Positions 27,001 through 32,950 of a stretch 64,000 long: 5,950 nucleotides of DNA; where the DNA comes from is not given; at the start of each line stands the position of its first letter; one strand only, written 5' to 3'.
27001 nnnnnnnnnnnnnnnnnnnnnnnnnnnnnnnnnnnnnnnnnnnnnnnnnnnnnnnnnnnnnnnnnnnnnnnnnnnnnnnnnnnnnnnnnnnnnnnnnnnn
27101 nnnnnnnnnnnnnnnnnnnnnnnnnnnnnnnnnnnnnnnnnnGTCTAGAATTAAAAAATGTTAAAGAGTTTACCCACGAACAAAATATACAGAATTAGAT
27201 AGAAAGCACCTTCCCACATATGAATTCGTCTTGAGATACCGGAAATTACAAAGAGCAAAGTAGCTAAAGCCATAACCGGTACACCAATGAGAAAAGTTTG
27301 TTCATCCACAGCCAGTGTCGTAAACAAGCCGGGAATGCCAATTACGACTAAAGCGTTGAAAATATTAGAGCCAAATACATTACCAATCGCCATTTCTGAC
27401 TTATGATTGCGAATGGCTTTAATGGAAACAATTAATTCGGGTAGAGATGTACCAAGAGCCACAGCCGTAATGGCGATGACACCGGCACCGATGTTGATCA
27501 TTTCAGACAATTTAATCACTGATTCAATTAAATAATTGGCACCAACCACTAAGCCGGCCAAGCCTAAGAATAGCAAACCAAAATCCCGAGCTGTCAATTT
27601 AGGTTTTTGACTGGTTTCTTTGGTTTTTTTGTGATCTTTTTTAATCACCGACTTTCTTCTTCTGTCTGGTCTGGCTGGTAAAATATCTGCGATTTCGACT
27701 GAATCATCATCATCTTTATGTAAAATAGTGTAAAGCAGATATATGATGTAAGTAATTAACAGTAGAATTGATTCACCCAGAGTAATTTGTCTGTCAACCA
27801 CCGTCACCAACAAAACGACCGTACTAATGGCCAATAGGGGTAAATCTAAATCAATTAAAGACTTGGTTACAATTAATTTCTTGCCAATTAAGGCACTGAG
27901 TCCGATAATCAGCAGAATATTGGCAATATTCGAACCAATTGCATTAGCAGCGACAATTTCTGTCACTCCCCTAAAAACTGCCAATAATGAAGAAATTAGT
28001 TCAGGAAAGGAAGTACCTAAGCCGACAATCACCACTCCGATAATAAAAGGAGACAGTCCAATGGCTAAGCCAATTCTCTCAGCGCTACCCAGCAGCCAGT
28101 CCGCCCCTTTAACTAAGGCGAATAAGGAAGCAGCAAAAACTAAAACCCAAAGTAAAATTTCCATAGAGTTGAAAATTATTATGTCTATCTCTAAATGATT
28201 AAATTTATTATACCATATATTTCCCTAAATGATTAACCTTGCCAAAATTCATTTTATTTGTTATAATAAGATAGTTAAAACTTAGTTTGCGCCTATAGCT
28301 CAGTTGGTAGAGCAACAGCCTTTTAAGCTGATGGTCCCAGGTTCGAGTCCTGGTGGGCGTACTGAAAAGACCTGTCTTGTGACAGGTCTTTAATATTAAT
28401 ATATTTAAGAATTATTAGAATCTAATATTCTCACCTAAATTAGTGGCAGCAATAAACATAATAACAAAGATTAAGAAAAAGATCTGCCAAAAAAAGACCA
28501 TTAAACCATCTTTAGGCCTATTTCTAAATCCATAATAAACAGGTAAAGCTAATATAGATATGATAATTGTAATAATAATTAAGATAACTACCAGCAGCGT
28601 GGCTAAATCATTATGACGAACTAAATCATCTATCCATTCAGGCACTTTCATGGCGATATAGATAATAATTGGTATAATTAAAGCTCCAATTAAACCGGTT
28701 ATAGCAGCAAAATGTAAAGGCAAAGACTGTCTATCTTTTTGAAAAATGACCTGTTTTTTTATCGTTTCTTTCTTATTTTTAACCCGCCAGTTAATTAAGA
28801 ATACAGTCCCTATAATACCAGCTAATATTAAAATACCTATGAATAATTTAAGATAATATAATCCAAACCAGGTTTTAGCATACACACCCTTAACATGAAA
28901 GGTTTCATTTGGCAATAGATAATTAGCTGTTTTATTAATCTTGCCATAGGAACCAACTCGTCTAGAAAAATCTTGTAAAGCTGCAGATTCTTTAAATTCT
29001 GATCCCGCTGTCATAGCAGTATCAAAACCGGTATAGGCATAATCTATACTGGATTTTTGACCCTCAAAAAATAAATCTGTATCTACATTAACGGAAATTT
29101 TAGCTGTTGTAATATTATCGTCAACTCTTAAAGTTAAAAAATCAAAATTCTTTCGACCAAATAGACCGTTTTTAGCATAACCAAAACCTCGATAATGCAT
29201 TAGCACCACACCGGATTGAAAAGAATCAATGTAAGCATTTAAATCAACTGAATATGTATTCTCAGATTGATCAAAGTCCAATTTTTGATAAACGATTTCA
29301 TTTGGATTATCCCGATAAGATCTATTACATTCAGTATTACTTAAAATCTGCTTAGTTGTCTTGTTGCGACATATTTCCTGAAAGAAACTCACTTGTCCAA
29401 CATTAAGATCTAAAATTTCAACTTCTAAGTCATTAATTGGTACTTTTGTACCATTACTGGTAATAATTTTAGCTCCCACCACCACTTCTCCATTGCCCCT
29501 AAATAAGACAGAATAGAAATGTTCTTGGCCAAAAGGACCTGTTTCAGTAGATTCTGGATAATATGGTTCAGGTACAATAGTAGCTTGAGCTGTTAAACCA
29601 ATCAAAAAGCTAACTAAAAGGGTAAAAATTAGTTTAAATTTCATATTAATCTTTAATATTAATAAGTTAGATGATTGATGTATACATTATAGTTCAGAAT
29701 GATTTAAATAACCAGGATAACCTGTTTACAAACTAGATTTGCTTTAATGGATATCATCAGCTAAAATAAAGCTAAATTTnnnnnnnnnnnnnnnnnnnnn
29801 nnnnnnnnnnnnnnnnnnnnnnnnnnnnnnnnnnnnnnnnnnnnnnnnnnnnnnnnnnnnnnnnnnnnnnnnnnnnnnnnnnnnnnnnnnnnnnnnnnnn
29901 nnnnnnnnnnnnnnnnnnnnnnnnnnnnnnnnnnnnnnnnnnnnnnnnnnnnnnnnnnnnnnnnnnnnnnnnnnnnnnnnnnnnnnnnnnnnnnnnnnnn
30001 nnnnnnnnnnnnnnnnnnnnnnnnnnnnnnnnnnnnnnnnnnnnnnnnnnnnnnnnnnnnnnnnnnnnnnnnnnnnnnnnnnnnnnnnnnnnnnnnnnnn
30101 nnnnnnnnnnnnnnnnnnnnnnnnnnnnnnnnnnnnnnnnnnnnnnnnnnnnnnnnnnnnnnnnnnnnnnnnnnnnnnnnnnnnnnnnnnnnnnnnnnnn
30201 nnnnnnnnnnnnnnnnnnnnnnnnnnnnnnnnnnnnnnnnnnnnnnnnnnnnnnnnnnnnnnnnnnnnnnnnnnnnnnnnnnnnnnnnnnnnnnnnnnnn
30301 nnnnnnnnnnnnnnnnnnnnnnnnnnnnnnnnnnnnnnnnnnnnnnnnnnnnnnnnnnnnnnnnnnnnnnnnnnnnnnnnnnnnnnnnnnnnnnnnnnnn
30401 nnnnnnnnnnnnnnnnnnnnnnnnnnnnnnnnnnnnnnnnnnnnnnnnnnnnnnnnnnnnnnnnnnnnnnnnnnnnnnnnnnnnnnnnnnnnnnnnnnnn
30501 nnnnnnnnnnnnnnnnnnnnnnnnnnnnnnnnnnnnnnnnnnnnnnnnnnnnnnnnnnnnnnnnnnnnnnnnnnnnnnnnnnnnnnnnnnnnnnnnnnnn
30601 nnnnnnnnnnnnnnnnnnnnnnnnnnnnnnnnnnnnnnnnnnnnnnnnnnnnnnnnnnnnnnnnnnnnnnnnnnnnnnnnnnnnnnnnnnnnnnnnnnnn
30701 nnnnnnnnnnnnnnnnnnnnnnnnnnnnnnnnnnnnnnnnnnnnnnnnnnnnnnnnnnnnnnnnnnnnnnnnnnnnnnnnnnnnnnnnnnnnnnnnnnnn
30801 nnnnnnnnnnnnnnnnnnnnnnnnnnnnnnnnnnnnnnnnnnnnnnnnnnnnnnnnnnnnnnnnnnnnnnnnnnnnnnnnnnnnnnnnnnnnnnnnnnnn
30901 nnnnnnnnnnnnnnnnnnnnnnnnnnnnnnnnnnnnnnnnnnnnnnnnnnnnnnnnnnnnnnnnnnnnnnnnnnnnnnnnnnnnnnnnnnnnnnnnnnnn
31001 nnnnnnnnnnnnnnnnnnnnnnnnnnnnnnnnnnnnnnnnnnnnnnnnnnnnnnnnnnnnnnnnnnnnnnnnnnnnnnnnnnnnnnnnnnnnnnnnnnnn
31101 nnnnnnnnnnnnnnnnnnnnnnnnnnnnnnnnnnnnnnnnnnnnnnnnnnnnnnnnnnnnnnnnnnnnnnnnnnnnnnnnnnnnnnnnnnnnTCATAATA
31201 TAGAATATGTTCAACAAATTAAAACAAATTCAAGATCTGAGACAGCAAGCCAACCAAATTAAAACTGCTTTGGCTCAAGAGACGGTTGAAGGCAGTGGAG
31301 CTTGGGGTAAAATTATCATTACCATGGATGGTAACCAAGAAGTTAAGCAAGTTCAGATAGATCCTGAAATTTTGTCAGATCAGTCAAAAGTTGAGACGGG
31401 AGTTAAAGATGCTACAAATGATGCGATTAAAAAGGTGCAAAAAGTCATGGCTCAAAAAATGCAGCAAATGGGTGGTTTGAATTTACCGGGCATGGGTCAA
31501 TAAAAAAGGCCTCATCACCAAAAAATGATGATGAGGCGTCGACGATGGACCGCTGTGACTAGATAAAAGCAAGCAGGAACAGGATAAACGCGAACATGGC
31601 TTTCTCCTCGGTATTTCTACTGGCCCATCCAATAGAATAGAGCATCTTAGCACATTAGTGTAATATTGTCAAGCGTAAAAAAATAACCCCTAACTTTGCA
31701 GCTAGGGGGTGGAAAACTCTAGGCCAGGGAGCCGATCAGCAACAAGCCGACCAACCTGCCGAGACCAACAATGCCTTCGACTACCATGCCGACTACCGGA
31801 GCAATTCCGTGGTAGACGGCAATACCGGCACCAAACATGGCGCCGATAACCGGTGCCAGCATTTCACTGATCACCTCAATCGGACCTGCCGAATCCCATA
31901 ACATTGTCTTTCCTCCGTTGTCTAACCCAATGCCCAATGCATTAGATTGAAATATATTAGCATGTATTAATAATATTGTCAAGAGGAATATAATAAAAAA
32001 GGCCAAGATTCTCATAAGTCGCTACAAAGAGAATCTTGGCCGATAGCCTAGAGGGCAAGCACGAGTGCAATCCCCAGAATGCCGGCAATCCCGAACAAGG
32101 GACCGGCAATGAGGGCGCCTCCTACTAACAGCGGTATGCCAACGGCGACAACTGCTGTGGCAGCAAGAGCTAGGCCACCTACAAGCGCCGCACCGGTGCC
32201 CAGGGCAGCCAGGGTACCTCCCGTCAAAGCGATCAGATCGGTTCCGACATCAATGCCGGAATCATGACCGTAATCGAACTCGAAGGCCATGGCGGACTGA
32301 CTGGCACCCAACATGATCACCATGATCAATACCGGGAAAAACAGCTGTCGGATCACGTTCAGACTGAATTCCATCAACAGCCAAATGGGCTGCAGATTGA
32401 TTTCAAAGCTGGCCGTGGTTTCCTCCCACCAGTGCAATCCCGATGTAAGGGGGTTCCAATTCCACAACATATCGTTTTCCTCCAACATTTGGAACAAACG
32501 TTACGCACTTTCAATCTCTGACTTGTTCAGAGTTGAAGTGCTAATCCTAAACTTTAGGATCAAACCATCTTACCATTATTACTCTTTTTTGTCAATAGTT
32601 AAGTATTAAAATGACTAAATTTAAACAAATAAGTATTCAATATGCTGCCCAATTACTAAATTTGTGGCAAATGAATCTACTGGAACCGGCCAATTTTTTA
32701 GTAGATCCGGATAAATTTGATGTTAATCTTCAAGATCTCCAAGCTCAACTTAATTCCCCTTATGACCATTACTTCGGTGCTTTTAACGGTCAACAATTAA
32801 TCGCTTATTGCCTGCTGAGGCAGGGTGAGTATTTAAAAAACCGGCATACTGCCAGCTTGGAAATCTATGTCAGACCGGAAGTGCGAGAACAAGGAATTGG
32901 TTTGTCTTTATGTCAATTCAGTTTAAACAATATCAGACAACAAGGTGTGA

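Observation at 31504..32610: GC-rich islet inserted between ybaB and recR encoding two paralogous glycine-zipper membrane peptides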

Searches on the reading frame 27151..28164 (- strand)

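Call 45: search_protein_families(library=pfam, proteins=[window:27151-28164:-], max_evalue=0.00001)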
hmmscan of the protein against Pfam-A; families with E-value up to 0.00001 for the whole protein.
window:27151-28164:- (337 aa): 1 family
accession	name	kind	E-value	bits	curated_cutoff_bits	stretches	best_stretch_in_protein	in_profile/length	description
PF01699.29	Na_Ca_ex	-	5.1e-62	208.7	24.9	2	195-330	3-146/151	Sodium/calcium exchanger protein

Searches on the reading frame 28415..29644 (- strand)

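Call 4: search_protein_families(library=pfam, proteins=[window:28415-29644:-], max_evalue=1)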
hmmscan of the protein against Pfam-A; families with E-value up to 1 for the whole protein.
window:28415-29644:- (409 aa): 5 families
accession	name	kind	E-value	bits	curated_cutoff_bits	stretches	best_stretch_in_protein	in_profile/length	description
PF04114.19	Gaa1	-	0.052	13.1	28.6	1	272-402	260-393/497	Gaa1-like, GPI transamidase component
PF20197.3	DUF6560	-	0.064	13.9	27.8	1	267-316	81-127/174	Family of unknown function (DUF6560)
PF14015.11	DUF4231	-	0.48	11.3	24.7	0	348-401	17-61/103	Protein of unknown function (DUF4231)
PF13858.11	DUF4199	-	0.53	11.2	32.3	0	312-400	2-78/165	Protein of unknown function (DUF4199)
PF11124.14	Pho86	-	0.8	9.4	29.3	0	313-367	60-116/291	Inorganic phosphate transporter chaperone Pho86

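Call 79: search_protein_families(library=padloc, proteins=[window:28415-29644:-], max_evalue=1)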
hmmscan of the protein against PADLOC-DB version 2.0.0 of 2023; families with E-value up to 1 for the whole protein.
window:28415-29644:- (409 aa): 0 families

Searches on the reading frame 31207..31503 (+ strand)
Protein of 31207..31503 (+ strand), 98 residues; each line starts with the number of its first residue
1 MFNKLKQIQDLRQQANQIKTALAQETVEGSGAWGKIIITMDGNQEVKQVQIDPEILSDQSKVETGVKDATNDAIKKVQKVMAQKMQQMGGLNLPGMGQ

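Call 4: search_protein_families(library=pfam, proteins=[window:31207-31503:+], max_evalue=1)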
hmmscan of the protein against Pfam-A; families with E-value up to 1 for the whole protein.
window:31207-31503:+ (98 aa): 5 families
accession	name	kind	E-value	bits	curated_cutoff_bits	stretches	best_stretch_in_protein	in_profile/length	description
PF02575.21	YbaB_DNA_bd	-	5e-18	65.5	25.5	1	5-90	1-89/91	YbaB/EbfC DNA-binding family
PF03271.22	EB1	-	0.09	13.6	27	0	2-17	9-22/41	EB1-like C-terminal motif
PF20567.3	DUF6776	-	0.11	13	27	1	11-63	67-119/149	Family of unknown function (DUF6776)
PF01765.24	RRF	-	0.62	10.3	29.7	1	40-87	114-162/164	Ribosome recycling factor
PF18323.6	CSN5_C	-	0.83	10.8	27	0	6-85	14-75/81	Cop9 signalosome subunit 5 C-terminal domain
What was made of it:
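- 31207..31503 (+): ybaB (left flank, context). Call 4: PF02575, E = 5e-18.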

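Call 86: find_encoding_contigs(protein=window:31207-31503:+, flank=3000, max_places=4)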
Protein window:31207-31503:+ (98 aa): no gene with exactly this product is on record in the collection.

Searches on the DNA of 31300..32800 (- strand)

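Call 7: search_rna_families(source=window, start=31300, end=32800, threshold=evalue, max_evalue=10)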
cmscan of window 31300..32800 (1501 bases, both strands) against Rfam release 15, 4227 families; matches with E-value up to 10: 4.
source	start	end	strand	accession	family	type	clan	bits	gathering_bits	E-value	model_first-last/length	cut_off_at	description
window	31501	31616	-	RF00021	Spot_42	Gene; sRNA;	-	21.5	80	0.24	1-115/115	no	Spot 42 RNA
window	31401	31463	-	RF01935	bxd_7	Gene; lncRNA;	-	15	60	9.5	1-66/66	no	Bithoraxoid conserved region 7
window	31491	31521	-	RF01304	sR5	Gene; snRNA; snoRNA; CD-box;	-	14.9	40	1.6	1-53/53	no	Small nucleolar RNA sR5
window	31679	31726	-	RF02399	NsiR1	Gene; sRNA;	-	14.8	39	8.7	1-60/60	no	Nitrogen stress-induced RNA 1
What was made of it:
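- Rfam gives no hit with E below 0.2 (call 7).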

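Call 89: search_dna_similar(query=window:31504-32610:-, collection=plasmids, mode=distant, max_evalue=0.001, max_rows=5)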
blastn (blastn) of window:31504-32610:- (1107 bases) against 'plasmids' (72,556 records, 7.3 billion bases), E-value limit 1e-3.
No match.
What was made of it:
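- Tried and rejected: blastn of the whole islet against plasmids gave nothing (call 89).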

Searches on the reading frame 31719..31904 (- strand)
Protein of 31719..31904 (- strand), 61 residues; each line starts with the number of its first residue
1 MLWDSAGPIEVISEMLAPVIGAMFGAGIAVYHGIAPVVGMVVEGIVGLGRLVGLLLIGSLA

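Call 5: search_protein_families(library=ncbifam, proteins=[window:31719-31904:-], max_evalue=10)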
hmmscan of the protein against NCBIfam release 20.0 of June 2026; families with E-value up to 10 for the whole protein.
window:31719-31904:- (61 aa): 0 families

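Call 6: search_protein_families(library=phrogs, proteins=[window:31719-31904:-], max_evalue=10)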
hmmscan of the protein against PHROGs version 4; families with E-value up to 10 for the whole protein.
window:31719-31904:- (61 aa): 1 family
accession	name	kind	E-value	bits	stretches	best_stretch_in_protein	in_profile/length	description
phrog_37656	-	unknown function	0.049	14.4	1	12-60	2-40/49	-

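Call 12: list_cluster_members(proteins=[P0001, window:31719-31904:-, window:31719-32015:-, window:32611-33102:+, window:31207-31503:+])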
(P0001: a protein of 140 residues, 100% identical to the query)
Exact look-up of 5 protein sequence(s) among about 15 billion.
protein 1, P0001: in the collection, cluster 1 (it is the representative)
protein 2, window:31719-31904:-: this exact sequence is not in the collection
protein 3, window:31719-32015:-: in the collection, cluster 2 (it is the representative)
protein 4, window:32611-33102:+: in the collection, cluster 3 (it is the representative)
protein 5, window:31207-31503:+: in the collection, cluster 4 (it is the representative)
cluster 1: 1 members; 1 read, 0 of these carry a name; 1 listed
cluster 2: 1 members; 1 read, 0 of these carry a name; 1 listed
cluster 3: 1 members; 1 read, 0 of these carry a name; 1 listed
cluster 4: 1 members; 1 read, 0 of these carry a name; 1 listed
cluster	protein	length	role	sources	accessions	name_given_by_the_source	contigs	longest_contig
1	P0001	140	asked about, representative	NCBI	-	-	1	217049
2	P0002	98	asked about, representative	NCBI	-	-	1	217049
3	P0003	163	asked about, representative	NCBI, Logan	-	-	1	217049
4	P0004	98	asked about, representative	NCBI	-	-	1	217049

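Call 23: find_homologous_proteins(query=window:31719-31904:-, max_evalue=10)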
Query window:31719-31904:- (61 aa): 1 proteins with E <= 10 among 1 candidates.
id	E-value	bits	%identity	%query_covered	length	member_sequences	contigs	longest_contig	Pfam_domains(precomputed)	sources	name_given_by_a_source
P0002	2.8e-27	111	100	100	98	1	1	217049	-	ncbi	-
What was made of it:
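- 31719..31904 (-): p61 coding sequence (61 aa plus stop), with Shine-Dalgarno GGAGGA at 31911-31916. The N-terminus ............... is acidic and is followed by a 47-residue hydrophobic stretch. Only itself is found (call 23).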

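Call 37: find_related_loci(query=window:31719-31904:-, collection=viral_contigs, flank=5000)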
Query window:31719-31904:- (61 aa) in viral_contigs; peptide patterns used: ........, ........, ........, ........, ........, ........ (x = any residue, [..] = any of these).
273 stretches matched a pattern, but none encodes a relative of the query by tblastn (E <= 1e-3).

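Call 38: find_related_loci(query=window:31719-31904:-, collection=metagenome_contigs, flank=10000)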
Query window:31719-31904:- (61 aa) in metagenome_contigs; peptide patterns used: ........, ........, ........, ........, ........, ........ (x = any residue, [..] = any of these).
600 stretches matched a pattern, but none encodes a relative of the query by tblastn (E <= 1e-3).

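Call 43: search_solved_structures(query=window:31719-31904:-, max_evalue=10, show_alignments=3)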
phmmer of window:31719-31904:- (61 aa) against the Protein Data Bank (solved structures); distinct sequences matched with E-value up to 10: 7.
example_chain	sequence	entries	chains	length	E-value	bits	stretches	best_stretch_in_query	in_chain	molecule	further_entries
7onc_A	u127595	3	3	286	9.6e-05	26.2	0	15-39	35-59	SAKe6BE | S6BE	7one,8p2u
7onh_A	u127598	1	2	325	0.00019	25.2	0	15-40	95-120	SAKe6BE-L3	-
7op4_A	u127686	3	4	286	0.00021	25.1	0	15-39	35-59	SAKe6BE-3HH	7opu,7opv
7on7_A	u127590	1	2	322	0.00083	23.2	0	15-39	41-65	SAKe6BE-L2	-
7ong_A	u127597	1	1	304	0.011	19.7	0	15-39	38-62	SAKe6BE-L1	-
3jb5_A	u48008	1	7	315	0.2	15.7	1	7-44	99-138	major capsid protein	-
8pju_A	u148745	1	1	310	6.3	11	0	15-39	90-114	SAKe6DEtal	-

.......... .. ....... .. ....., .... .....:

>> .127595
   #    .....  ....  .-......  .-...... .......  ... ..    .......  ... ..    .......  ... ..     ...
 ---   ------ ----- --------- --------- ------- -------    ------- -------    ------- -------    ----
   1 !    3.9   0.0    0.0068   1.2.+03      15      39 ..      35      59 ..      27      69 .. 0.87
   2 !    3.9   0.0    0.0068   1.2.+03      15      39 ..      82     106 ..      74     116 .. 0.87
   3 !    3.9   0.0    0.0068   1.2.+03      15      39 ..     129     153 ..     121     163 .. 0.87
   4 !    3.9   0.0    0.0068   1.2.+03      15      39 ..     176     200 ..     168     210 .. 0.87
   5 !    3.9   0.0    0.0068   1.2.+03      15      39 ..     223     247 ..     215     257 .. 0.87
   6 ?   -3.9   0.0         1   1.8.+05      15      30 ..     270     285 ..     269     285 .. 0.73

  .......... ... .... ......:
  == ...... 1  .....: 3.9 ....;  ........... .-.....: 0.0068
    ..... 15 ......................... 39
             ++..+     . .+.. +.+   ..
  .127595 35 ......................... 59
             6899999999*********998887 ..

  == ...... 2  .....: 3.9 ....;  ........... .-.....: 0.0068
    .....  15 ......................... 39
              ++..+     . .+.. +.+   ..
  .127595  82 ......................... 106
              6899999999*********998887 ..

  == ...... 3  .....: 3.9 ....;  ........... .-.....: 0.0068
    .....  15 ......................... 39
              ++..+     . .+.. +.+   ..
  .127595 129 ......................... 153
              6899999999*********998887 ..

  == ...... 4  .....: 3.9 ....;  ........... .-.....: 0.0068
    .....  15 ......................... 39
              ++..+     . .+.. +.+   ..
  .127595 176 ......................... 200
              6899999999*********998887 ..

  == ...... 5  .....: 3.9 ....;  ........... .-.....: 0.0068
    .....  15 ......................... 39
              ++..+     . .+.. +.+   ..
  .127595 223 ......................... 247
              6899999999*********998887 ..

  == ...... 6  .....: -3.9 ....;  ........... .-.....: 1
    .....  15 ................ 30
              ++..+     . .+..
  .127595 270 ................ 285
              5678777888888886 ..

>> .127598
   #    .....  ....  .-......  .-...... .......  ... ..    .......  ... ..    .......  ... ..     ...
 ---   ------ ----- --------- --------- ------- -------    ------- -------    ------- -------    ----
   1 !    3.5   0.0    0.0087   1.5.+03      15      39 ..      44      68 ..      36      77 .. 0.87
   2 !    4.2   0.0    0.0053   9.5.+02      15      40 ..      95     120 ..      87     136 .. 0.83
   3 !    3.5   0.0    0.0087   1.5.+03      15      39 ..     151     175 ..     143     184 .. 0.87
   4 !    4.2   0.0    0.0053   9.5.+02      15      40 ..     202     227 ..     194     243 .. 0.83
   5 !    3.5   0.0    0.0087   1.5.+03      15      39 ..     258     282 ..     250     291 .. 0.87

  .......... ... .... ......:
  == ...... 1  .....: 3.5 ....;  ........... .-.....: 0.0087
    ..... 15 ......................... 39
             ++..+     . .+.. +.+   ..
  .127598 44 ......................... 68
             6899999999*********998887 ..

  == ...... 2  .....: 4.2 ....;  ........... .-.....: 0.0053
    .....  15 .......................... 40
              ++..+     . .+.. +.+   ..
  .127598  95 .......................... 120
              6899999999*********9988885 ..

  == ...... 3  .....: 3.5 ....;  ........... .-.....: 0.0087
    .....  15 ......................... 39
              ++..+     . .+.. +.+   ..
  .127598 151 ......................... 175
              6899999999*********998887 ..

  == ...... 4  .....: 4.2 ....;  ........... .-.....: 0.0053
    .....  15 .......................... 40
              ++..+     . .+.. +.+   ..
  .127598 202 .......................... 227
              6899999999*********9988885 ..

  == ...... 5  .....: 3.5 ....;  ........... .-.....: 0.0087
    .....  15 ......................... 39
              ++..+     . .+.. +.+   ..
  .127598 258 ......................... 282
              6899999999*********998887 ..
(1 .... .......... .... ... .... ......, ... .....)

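Call 72: predict_structure(protein=window:31719-31904:-)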
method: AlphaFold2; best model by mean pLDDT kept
length: 61 residues; sequences in the alignment: 1
mean_pLDDT: 90.8   pTM: 0.50
mean pLDDT of the five models: 90.8, 90.2, 87.9, 87.8, 87.0
residues with pLDDT >= 90: 44; 70-90: 12; 50-70: 5; < 50: 0
segments of 3 or more residues with pLDDT < 50: none
pLDDT, mean of each block of 10 residues (from residue 1): 72 91 96 96 97 94 78
secondary structure, 60 per line:
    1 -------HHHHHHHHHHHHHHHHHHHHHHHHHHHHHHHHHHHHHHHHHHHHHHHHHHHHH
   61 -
elements in order: H8-60

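Call 79: search_protein_families(library=padloc, proteins=[window:31719-31904:-], max_evalue=1)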
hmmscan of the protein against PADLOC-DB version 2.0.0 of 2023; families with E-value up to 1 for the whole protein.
window:31719-31904:- (61 aa): 0 families
